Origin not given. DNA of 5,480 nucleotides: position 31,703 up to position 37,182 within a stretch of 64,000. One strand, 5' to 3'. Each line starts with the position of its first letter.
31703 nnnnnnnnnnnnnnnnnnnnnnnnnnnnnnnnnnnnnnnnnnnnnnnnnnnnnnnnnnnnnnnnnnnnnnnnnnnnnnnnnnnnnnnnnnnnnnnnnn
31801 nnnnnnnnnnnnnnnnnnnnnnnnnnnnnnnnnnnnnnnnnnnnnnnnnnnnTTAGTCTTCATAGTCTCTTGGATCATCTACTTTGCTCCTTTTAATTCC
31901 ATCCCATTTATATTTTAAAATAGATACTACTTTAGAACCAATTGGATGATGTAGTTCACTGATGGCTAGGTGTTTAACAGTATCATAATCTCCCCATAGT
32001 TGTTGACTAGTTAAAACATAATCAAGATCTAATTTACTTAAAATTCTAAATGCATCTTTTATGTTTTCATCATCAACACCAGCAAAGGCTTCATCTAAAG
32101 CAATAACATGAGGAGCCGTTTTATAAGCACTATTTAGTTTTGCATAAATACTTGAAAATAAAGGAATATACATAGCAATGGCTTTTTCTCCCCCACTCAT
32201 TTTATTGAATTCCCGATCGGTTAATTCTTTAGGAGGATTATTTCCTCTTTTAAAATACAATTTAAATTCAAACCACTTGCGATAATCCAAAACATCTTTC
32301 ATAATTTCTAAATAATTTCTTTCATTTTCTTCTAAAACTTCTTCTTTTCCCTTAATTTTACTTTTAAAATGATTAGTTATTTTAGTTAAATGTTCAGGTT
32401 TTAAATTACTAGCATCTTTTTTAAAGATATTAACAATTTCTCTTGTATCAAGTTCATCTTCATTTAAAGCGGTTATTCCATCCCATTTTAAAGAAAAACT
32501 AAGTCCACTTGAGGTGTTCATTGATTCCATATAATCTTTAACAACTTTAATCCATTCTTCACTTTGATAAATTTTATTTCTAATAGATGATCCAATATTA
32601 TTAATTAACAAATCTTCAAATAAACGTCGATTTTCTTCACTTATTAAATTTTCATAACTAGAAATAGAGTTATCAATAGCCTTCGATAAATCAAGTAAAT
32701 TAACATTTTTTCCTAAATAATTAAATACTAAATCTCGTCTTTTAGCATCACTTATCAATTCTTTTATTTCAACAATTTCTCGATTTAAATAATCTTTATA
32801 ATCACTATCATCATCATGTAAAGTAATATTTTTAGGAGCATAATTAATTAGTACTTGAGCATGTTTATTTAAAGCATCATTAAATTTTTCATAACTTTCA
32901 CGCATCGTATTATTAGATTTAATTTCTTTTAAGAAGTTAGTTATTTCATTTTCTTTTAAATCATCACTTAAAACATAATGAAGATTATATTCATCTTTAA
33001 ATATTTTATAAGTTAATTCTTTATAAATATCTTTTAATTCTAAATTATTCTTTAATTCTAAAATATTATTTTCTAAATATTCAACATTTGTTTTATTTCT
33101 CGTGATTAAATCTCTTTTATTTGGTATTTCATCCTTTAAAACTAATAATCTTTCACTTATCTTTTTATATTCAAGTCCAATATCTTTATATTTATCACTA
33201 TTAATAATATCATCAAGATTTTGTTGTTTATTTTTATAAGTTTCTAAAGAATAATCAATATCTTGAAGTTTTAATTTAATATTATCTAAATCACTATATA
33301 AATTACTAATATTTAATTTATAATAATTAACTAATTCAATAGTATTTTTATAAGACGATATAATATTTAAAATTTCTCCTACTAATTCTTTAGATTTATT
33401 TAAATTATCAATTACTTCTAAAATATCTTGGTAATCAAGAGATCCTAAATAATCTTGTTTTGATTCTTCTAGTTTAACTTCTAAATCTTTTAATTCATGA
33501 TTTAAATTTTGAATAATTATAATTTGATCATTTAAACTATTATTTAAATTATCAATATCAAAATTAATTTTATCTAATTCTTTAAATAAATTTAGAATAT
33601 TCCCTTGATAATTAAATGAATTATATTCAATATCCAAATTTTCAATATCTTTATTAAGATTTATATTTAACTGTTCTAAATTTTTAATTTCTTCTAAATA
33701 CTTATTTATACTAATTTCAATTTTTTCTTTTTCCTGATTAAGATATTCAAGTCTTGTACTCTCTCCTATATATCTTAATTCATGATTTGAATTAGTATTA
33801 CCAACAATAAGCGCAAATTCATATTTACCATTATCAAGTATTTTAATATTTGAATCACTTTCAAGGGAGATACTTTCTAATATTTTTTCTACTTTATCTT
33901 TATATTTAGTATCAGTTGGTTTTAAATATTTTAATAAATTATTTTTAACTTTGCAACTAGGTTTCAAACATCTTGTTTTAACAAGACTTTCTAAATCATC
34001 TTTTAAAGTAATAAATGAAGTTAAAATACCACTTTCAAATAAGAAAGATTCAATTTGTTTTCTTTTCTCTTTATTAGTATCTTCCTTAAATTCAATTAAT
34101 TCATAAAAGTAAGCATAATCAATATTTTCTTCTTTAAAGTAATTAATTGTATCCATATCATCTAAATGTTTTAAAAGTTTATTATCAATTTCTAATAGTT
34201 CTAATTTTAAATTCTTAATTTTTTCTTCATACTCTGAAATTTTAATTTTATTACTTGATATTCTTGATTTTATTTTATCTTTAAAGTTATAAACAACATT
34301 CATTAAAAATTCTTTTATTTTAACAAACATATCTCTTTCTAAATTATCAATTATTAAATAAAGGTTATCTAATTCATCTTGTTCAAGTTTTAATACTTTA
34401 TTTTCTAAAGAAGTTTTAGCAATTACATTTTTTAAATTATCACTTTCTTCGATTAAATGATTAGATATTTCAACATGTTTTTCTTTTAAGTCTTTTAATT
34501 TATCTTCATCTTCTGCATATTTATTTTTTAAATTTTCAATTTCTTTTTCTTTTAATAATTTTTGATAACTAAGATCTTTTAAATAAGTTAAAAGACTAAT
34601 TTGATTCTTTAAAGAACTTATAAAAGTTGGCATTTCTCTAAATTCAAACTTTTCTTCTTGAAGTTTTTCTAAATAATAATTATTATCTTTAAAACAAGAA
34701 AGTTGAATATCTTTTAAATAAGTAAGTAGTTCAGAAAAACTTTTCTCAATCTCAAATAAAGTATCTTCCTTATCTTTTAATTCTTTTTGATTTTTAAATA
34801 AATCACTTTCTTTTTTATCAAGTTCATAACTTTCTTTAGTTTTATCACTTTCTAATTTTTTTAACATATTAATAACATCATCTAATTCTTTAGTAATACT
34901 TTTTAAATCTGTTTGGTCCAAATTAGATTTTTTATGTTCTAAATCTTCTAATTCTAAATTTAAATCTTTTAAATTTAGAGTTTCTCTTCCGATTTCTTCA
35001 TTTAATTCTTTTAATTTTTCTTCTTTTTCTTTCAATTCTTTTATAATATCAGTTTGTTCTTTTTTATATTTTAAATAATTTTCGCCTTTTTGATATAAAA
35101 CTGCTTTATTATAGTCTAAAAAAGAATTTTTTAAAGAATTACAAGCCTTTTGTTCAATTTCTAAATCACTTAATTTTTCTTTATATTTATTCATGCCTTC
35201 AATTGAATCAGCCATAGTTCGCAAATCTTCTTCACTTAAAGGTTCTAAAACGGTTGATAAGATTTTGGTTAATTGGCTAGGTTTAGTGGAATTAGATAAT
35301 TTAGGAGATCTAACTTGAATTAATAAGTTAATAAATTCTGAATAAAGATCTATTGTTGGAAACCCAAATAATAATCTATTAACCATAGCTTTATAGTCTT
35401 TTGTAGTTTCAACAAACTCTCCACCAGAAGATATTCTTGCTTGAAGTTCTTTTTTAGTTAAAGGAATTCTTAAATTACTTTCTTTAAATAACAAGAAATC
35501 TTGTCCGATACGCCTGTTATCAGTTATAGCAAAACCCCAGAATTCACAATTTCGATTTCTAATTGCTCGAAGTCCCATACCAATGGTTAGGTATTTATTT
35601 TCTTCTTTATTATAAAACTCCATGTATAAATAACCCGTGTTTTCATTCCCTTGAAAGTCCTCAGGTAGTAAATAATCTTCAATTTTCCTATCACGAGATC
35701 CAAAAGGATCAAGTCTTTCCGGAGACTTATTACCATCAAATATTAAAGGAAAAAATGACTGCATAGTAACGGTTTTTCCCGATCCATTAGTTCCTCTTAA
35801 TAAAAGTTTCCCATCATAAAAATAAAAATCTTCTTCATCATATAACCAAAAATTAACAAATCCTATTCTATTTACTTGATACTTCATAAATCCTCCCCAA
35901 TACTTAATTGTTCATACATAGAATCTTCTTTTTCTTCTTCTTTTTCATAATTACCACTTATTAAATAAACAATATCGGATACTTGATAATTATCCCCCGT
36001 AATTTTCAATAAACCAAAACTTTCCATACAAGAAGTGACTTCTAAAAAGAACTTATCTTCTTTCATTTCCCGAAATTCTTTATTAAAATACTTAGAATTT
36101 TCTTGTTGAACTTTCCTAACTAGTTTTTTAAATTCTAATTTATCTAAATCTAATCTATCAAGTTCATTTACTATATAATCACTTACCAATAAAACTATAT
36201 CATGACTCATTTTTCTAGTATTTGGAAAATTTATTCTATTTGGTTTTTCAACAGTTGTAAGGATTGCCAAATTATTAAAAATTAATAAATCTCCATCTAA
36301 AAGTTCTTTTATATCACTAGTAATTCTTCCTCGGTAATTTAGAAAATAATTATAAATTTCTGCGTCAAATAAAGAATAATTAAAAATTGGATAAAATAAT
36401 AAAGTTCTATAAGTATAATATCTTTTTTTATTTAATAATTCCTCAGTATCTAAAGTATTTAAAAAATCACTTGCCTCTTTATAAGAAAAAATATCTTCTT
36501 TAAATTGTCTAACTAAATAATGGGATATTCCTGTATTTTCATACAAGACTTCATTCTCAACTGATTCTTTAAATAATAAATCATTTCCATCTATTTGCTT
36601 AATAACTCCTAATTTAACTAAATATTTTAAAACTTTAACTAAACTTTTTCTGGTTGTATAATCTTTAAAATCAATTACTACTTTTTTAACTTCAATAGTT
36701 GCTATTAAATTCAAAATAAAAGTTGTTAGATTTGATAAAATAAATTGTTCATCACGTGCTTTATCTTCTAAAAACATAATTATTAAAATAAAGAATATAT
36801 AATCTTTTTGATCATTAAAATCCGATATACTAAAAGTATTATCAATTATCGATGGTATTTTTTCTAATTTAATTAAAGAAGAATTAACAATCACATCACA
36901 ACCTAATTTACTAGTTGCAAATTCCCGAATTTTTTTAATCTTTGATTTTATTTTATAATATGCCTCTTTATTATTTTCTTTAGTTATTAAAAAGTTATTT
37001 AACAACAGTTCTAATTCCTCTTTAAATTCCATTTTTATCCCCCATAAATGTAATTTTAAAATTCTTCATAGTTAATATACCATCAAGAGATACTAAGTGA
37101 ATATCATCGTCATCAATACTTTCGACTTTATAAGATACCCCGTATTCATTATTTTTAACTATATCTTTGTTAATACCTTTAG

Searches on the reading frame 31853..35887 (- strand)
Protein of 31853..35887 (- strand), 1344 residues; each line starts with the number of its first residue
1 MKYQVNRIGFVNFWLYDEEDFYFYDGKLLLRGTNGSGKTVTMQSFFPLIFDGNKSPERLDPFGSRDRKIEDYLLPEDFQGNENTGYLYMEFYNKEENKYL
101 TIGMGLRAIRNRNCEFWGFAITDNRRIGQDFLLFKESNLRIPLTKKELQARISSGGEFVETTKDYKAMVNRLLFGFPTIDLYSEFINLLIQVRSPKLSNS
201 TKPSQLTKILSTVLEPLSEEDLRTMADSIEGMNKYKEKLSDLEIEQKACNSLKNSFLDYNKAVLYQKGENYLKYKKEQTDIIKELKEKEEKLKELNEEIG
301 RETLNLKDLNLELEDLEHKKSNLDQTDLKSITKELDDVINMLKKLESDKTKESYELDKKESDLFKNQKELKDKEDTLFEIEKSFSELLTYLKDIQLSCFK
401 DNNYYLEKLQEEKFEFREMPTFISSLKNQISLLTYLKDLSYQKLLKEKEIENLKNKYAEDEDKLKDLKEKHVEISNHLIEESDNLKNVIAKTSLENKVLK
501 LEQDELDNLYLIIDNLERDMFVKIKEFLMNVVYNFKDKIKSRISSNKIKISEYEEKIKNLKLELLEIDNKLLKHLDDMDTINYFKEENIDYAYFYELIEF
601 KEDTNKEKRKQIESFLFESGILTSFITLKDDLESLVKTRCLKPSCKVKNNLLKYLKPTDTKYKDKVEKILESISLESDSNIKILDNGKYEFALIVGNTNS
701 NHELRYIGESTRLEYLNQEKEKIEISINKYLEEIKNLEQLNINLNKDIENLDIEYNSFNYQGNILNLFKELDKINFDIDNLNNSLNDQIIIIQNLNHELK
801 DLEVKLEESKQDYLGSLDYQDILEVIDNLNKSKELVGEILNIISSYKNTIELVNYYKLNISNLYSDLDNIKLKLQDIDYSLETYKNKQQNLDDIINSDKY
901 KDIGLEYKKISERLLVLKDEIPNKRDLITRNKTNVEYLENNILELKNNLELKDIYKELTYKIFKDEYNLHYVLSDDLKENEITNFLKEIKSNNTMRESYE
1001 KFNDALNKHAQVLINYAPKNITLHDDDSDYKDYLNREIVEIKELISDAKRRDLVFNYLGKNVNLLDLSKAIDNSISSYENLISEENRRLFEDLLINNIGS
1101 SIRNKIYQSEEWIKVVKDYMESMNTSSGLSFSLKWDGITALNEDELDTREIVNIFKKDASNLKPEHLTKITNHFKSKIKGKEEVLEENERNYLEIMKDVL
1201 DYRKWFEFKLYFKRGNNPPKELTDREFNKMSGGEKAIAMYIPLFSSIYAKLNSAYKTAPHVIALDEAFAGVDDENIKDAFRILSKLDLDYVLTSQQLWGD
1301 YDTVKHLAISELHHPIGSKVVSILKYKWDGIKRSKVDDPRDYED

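Call 6: search_protein_families(library=pfam, proteins=[window:31853-35887:-], max_evalue=1)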
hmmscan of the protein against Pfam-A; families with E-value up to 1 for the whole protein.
window:31853-35887:- (1344 aa): 5 families
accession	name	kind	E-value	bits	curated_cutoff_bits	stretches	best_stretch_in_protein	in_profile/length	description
PF13558.12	SbcC_Walker_B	-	2.7e-21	76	27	1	1198-1284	2-89/90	SbcC/RAD50-like, Walker B motif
PF03732.24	Retrotrans_gag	-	0.002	18.7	24.1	0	1201-1253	23-79/97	Retrotransposon gag protein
PF12834.13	Phage_int_SAM_2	-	0.2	12.7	22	0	783-811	20-48/91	Phage integrase, N-terminal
PF13555.12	AAA_29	-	0.21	11.8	27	1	6-39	2-36/61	P-loop containing region of AAA domain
PF00005.33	ABC_tran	-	0.54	11.3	25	0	27-45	13-31/137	ABC transporter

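Call 7: search_protein_families(library=padloc, proteins=[window:31853-35887:-], max_evalue=1)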
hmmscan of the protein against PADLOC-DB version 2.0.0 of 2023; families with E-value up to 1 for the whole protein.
window:31853-35887:- (1344 aa): 10 families
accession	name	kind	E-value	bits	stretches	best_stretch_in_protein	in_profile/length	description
PDLC00550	JetC2|JetC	-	0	1139.7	1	2-1334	4-1351/1355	DUF3584 domain; MukB-like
PDLC00551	JetC2|JetC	-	0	1123.7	1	2-1338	5-1360/1365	DUF3584 domain; MukB-like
PDLC00552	JetC2|JetC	-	3.8e-196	652.4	1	1-1337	2-1352/1365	DUF3584 domain; MukB-like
PDLC00553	JetC2|JetC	-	6.5e-166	552.4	1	3-1340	15-1357/1361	DUF3584 domain; MukB-like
PDLC00554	JetC2|JetC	-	4.8e-112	373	1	2-371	7-375/390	DUF3584 domain; MukB-like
PDLC00549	JetC2|JetC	-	3.3e-22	76.1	2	1089-1298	1154-1354/1404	DUF3584 domain; MukB-like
PDLC00519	JetC1|JetC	-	3.7e-15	53.2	3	1186-1292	947-1053/1097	DUF3584 domain; MukB-like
PDLC00512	JetC1|JetC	-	7.1e-05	19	2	859-1289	635-1072/1123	DUF3584 domain; MukB-like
PDLC00506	JetC1|JetC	-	9.7e-05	18.6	2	1199-1278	988-1071/1149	DUF3584 domain; MukB-like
PDLC00503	JetC1|JetC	-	0.002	14.2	1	1196-1291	980-1081/1146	DUF3584 domain; MukB-like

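Call 8: search_protein_families(library=ncbifam, proteins=[window:31853-35887:-], max_evalue=1)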
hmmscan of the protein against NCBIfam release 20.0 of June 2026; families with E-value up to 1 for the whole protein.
window:31853-35887:- (1344 aa): 7 families
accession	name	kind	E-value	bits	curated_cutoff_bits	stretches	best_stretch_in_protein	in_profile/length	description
TIGR02680.1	TIGR02680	hypoth_equivalog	8.3e-192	640.1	462.85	1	2-1333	1-1355/1356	TIGR02680 family protein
TIGR02168.1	SMC_prok_B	equivalog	5.6e-09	34.3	567.35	3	232-431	783-984/1181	chromosome segregation protein SMC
NF045780.1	TrlF_fam_ATP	equivalog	0.00079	18.2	350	1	865-1239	446-835/944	TrlF family AAA-like ATPase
NF002572.0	PRK02224.1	equivalog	0.086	11.1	1087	1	4-46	2-44/888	DNA double-strand break repair ATPase Rad50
TIGR03771.1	anch_rpt_ABC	equivalog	0.14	11.8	268.8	0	1252-1297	125-173/223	anchored repeat-type ABC transporter ATP-binding subunit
NF041035.1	Rad50_Halo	equivalog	0.33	9.2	1000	1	4-46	2-44/883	DNA double-strand break repair ATPase Rad50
NF010448.0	PRK13874.1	subfamily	0.56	9.2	225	0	753-804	30-77/246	conjugal transfer protein TrbJ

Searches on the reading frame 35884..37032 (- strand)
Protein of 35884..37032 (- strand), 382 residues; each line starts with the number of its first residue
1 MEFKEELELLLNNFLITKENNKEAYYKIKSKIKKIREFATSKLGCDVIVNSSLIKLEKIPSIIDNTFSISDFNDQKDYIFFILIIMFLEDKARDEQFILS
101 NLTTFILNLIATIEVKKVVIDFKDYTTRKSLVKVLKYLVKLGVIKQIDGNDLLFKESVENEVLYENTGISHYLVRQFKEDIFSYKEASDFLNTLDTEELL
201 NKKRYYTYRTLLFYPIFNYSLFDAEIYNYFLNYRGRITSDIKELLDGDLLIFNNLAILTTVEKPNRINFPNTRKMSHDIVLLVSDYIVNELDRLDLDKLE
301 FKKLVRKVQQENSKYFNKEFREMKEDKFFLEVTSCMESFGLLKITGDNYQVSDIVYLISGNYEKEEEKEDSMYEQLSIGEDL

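Call 6: search_protein_families(library=pfam, proteins=[window:35884-37032:-], max_evalue=1)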
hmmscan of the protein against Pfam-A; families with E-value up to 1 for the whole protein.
window:35884-37032:- (382 aa): 1 family
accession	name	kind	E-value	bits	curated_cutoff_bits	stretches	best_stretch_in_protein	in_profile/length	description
PF09661.15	DUF2398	-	3.7e-69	234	26.9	1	7-347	1-349/363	Protein of unknown function (DUF2398)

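Call 7: search_protein_families(library=padloc, proteins=[window:35884-37032:-], max_evalue=1)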
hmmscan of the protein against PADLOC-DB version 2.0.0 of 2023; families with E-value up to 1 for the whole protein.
window:35884-37032:- (382 aa): 7 families
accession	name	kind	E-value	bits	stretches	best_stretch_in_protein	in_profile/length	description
PDLC00542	JetB2|JetB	-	7.2e-93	309.8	1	2-370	6-384/388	DUF2398 domain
PDLC00547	JetB2|JetB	-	8.7e-82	273.4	1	4-368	2-376/399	DUF2398 domain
PDLC00546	JetB2|JetB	-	3.5e-31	106.3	1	9-371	16-398/420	DUF2398 domain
PDLC00543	JetB2|JetB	-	6.2e-21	73.1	1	7-349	20-374/404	DUF2398 domain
PDLC00544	JetB2|JetB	-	5.1e-06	23.8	1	10-347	17-359/384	DUF2398 domain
PDLC00545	JetB2|JetB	-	0.008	13.2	1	10-151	21-163/462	DUF2398 domain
PDLC00548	JetB2|JetB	-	0.0082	13.1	1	29-150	20-133/412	DUF2398 domain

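Call 8: search_protein_families(library=ncbifam, proteins=[window:35884-37032:-], max_evalue=1)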
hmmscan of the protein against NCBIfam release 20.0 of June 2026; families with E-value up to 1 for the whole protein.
window:35884-37032:- (382 aa): 1 family
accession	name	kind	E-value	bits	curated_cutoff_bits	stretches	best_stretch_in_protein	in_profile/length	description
TIGR02678.1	TIGR02678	hypoth_equivalog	4.9e-29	101.6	124.65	1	7-344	2-354/376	TIGR02678 family protein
